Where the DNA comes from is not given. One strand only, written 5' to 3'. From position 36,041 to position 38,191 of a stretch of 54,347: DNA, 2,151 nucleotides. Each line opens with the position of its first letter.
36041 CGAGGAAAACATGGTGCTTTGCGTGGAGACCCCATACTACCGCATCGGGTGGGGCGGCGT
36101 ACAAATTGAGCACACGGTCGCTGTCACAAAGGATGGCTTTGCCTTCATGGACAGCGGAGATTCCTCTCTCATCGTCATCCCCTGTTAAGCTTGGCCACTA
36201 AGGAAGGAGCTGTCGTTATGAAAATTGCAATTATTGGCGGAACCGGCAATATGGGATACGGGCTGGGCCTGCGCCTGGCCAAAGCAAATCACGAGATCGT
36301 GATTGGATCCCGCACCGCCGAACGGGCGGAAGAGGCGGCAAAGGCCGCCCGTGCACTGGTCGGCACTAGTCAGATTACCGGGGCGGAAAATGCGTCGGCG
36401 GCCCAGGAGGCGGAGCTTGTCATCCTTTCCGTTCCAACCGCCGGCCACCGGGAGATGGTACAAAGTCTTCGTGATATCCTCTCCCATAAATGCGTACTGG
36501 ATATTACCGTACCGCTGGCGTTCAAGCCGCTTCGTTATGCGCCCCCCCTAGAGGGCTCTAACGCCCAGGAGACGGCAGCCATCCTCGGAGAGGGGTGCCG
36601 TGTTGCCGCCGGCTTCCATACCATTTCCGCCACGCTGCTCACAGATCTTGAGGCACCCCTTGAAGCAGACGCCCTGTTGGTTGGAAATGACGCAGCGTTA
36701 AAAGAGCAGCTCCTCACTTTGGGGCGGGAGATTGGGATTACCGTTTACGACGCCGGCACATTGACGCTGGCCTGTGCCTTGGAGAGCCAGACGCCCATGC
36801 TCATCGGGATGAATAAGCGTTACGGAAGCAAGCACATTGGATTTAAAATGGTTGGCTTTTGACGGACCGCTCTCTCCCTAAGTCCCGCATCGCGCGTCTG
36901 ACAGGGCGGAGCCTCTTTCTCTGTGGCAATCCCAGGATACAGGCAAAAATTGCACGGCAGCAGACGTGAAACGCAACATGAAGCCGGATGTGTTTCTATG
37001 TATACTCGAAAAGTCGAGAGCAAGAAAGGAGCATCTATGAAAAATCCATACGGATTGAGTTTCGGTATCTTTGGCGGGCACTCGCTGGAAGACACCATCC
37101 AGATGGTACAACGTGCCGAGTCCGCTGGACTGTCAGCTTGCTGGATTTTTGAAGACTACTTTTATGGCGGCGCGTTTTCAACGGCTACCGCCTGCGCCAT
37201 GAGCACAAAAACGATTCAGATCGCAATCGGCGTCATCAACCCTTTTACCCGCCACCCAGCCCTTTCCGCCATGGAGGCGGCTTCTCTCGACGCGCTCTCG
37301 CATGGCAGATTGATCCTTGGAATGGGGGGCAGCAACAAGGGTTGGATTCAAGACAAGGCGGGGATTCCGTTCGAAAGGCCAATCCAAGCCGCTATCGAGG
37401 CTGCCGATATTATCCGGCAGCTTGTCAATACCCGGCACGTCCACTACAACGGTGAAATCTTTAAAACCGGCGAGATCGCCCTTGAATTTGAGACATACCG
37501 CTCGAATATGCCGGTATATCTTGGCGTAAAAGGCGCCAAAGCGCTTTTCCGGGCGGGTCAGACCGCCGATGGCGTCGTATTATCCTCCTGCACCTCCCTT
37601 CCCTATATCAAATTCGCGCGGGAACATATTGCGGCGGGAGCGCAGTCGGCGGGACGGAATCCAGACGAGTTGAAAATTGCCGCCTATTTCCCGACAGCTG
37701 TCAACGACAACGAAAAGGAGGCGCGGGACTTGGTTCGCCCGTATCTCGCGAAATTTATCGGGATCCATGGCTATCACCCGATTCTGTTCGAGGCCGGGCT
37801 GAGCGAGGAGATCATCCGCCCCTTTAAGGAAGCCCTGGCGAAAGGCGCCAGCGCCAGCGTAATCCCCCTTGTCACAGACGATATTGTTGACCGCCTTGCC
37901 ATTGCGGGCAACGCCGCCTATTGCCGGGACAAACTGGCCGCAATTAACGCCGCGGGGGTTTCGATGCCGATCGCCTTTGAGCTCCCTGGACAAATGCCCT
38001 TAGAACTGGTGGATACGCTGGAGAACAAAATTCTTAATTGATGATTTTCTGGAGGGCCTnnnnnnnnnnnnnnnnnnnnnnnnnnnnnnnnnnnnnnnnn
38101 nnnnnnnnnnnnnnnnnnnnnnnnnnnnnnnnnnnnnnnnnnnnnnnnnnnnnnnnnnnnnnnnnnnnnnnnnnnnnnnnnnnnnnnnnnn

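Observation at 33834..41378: F420-flavoured gene cluster in a Firmicutes-like genome: CofE/FbiB-like fusion + NADPH:F420 reductase-like + two LLM oxidoreductases + ECF S-component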

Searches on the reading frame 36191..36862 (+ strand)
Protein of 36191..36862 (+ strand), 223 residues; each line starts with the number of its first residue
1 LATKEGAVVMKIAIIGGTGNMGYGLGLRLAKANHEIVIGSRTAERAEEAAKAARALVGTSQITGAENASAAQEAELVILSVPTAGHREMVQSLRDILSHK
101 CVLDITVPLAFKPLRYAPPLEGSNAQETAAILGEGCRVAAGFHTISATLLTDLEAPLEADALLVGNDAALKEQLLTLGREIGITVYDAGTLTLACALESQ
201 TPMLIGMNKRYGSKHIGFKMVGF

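Call 3: search_protein_families(library=pfam, proteins=[window:36191-36862:+], max_evalue=0.01)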
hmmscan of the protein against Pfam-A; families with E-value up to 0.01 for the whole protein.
window:36191-36862:+ (223 aa): 12 families
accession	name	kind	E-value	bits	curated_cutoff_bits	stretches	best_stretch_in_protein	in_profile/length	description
PF03807.23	F420_oxidored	-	1.9e-19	70.5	21.6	1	11-108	1-94/94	NADP oxidoreductase coenzyme F420-dependent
PF03446.21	NAD_binding_2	-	4.4e-08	33.7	21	1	11-90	1-72/161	NAD binding domain of 6-phosphogluconate dehydrogenase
PF02558.23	ApbA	-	1.1e-06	28.7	22.2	1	15-102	3-95/150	Ketopantoate reductase PanE/ApbA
PF10727.15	Rossmann-like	-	3.6e-05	24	23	1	10-94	15-93/131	Rossmann-like domain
PF01210.29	NAD_Gly3P_dh_N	-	0.00011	22.6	23.1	1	11-101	1-97/158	NAD-dependent glycerol-3-phosphate dehydrogenase N-terminus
PF01488.26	Shikimate_DH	-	0.00015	22.3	24.3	1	11-108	14-114/138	Shikimate / quinate 5-dehydrogenase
PF01118.30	Semialdhyde_dh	-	0.00058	20.7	26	1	11-95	1-88/121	Semialdehyde dehydrogenase, NAD binding domain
PF02153.23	PDH_N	-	0.00066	19.6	26.5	1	45-105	19-78/154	Prephenate dehydrogenase, nucleotide-binding domain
PF07991.19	KARI_N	-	0.0009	19.3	20.6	1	11-104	6-92/165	Acetohydroxy acid isomeroreductase, NADPH-binding domain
PF01408.29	GFO_IDH_MocA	-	0.002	19.2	24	1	10-93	1-82/120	Oxidoreductase family, NAD-binding Rossmann fold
PF03435.24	Sacchrp_dh_NADP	-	0.0037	18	25.1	1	12-86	1-81/129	Saccharopine dehydrogenase NADP binding domain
PF02737.24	3HCDH_N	-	0.0045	17.4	22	1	11-67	1-56/180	3-hydroxyacyl-CoA dehydrogenase, NAD binding domain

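Call 4: search_protein_families(library=ncbifam, proteins=[window:36191-36862:+], max_evalue=0.01)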
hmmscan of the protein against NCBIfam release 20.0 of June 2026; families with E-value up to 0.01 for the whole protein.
window:36191-36862:+ (223 aa): 30 families (the best 25 are shown)
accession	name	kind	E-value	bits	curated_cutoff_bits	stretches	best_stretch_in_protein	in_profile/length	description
TIGR01915.1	npdG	equivalog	2.1e-61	207.7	149.8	1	10-219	1-219/220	NADPH-dependent F420 reductase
NF006409.0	PRK08655.1-3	equivalog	1.9e-09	37.5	310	1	10-96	1-80/290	prephenate dehydrogenase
NF006408.0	PRK08655.1-2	equivalog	5.9e-08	31.9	422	1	9-96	6-87/441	prephenate dehydrogenase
TIGR00507.1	aroE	equivalog_domain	3.3e-06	26.4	200.2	1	12-106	119-214/270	shikimate dehydrogenase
NF006307.0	PRK08507.1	equivalog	4.1e-06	26.2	295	1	10-105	1-90/275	prephenate dehydrogenase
NF000941.0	PRK00094.1-3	equivalog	5.1e-06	26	423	1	10-103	2-101/336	NAD(P)H-dependent glycerol-3-phosphate dehydrogenase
TIGR00872.1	gnd_rel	equivalog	7.6e-06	25.4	297.2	1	10-99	1-85/299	phosphogluconate dehydrogenase (NAD(+)-dependent, decarboxylating)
NF000942.0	PRK00094.1-4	subfamily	1.3e-05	24.6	257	1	10-103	3-102/334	NAD(P)H-dependent glycerol-3-phosphate dehydrogenase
NF006410.0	PRK08655.1-4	equivalog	3.9e-05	22.6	498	1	10-106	5-96/446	prephenate dehydrogenase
TIGR00745.1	apbA_panE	subfamily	7.2e-05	22.2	141.35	1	12-102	2-97/305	2-dehydropantoate 2-reductase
NF005694.0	PRK07502.1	equivalog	9.6e-05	21.8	409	1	9-102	6-95/310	prephenate/arogenate dehydrogenase family protein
NF004513.0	PRK05854.1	subfamily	0.00016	20.8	282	0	11-63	16-69/314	SDR family oxidoreductase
NF007161.0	PRK09599.1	subfamily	0.00018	20.8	271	1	10-100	1-87/302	NADP-dependent phosphogluconate dehydrogenase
NF000940.0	PRK00094.1-2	subfamily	0.00019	21.1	202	1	10-101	1-97/330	NAD(P)H-dependent glycerol-3-phosphate dehydrogenase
NF005814.0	PRK07680.1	equivalog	0.00019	20.7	278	1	10-114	1-104/275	late competence protein ComER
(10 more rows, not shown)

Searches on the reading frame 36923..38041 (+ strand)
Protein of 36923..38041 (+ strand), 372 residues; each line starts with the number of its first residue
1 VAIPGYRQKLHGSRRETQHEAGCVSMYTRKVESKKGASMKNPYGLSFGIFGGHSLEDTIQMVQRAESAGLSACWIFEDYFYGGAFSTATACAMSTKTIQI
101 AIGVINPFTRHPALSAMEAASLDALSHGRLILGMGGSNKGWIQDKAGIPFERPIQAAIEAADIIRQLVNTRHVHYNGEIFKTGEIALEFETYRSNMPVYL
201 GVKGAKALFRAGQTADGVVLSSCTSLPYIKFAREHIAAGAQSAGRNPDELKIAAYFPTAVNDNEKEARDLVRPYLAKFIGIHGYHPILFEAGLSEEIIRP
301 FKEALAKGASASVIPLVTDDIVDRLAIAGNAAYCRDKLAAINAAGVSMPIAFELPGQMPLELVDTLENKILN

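Call 3: search_protein_families(library=pfam, proteins=[window:36923-38041:+], max_evalue=0.01)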
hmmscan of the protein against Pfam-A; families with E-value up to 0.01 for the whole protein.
window:36923-38041:+ (372 aa): 1 family
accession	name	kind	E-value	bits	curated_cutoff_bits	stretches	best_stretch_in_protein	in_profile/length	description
PF00296.26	Bac_luciferase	-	1.7e-61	208.8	27.9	1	53-347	20-313/314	Luciferase-like monooxygenase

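Call 4: search_protein_families(library=ncbifam, proteins=[window:36923-38041:+], max_evalue=0.01)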
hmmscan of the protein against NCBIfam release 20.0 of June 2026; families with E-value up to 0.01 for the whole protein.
window:36923-38041:+ (372 aa): 30 families (the best 25 are shown)
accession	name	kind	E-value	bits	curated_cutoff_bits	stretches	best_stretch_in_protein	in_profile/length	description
TIGR03555.1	F420_mer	equivalog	4.3e-57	193.9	348.7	1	56-348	12-301/325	5,10-methylenetetrahydromethanopterin reductase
NF002619.0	PRK02271.1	equivalog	2.8e-56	191.2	276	1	53-348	11-302/329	5,10-methylenetetrahydromethanopterin reductase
TIGR04024.1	F420_NP1902A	hypoth_equivalog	1.3e-41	142.4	345.4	1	50-343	9-301/330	TIGR04024 family LLM class F420-dependent oxidoreductase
TIGR03559.1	F420_Rv3520c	subfamily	8.1e-37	127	335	1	53-348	10-321/325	LLM class F420-dependent oxidoreductase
TIGR03841.1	F420_Rv3093c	subfamily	7.6e-34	117.5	213.65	1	52-351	6-294/298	LLM class F420-dependent oxidoreductase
TIGR03564.1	F420_MSMEG_4879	subfamily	1.6e-29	103.3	234.25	1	59-294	2-234/265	TIGR03564 family F420-dependent LLM class oxidoreductase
TIGR03857.1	F420_MSMEG_2249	hypoth_equivalog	1e-28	100.5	218.4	1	57-303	15-260/329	TIGR03857 family LLM class F420-dependent oxidoreductase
TIGR03842.1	F420_CPS_4043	hypoth_equivalog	5.4e-27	94.7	295.45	1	57-282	14-229/329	TIGR03842 family LLM class F420-dependent oxidoreductase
TIGR03619.1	F420_Rv2161c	subfamily_domain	2.9e-26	92.6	166.9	1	85-266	47-228/247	TIGR03619 family F420-dependent LLM class oxidoreductase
TIGR03617.1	F420_MSMEG_2256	subfamily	1.2e-24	86.8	278.15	1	64-356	3-302/318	TIGR03617 family F420-dependent LLM class oxidoreductase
TIGR03621.1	F420_MSMEG_2516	subfamily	3.3e-21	75.7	213.15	1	51-228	9-183/295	TIGR03621 family F420-dependent LLM class oxidoreductase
TIGR03560.1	F420_Rv1855c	subfamily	1.1e-16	61.3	231.4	1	54-252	11-224/227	TIGR03560 family F420-dependent LLM class oxidoreductase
TIGR04465.1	ArgArg_F420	equivalog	4.7e-16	58.8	470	1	42-268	43-280/364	F420-dependent hydroxymycolic acid dehydrogenase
TIGR03557.1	F420_G6P_family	subfamily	1.7e-14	53.7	210.4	1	56-236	13-202/316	TIGR03557 family F420-dependent LLM class oxidoreductase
TIGR04020.1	seco_metab_LLM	subfamily_domain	5.7e-13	48.7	244.45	1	62-347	25-315/341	MupA/Atu3671 family FMN-dependent luciferase-like monooxygenase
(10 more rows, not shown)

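Call 25: search_solved_structures(query=window:37037-38041:+, max_evalue=1e-10)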
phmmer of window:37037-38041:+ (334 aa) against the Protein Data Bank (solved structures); distinct sequences matched with E-value up to 1e-10: 7.
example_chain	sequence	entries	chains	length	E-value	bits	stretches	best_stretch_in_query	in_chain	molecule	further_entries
8qq8_A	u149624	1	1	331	1.2e-41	146.3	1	17-313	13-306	5,10-methylenetetrahydromethanopterin reductase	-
8qpl_A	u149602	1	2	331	1.3e-41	146.3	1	17-313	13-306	5,10-methylenetetrahydromethanopterin reductase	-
8qpm_A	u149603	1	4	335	1.3e-41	146.2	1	17-313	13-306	5,10-methylenetetrahydromethanopterin reductase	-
1z69_A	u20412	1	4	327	3.4e-38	135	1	25-314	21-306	Coenzyme F420-dependent N(5),N(10)-methylenetetrahydromethanopterin reductase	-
1ezw_A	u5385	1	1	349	1.5e-35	126.4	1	22-313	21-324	COENZYME F420-DEPENDENT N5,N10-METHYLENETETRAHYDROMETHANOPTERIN REDUCTASE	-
1f07_A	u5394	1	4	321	1.6e-31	113.1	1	13-313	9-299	COENZYME F420-DEPENDENT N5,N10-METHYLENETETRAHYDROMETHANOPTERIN REDUCTASE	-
9fp4_A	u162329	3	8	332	8e-15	58.2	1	48-230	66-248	F420-dependent hydroxymycolic acid dehydrogenase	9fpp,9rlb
